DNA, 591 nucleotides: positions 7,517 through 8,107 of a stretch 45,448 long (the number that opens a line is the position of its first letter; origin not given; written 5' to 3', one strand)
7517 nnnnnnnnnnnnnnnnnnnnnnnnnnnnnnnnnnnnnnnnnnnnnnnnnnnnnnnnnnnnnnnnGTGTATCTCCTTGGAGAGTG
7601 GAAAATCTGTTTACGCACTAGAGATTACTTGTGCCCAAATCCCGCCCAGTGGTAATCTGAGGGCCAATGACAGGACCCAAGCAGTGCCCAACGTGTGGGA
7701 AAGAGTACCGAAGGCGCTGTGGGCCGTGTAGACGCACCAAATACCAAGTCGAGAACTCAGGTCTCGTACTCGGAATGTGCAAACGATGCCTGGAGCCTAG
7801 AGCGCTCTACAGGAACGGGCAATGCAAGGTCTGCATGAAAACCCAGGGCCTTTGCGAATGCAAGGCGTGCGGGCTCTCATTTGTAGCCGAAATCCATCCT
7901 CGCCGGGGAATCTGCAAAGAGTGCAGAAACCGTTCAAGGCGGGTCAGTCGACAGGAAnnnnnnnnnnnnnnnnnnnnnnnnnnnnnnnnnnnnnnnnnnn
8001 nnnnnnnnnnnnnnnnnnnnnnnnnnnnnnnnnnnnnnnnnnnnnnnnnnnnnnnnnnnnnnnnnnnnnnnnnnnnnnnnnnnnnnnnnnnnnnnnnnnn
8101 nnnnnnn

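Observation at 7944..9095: GGDEF nucleotide-cyclase-like protein embedded in the capsid-assembly operon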

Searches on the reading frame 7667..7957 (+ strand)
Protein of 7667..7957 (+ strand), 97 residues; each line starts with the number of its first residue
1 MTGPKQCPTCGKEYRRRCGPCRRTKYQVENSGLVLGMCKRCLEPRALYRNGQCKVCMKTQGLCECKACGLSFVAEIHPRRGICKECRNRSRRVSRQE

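Call 65: search_protein_families(library=pfam, proteins=[window:7667-7957:+], max_evalue=1)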
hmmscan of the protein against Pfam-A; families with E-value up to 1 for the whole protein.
window:7667-7957:+ (97 aa): 1 family
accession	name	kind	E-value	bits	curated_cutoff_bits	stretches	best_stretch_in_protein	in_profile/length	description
PF25441.1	Hexapep_UGP3_C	-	0.028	14.7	27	1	13-70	52-109/166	UGP3-like, C-terminal hexapeptide repeats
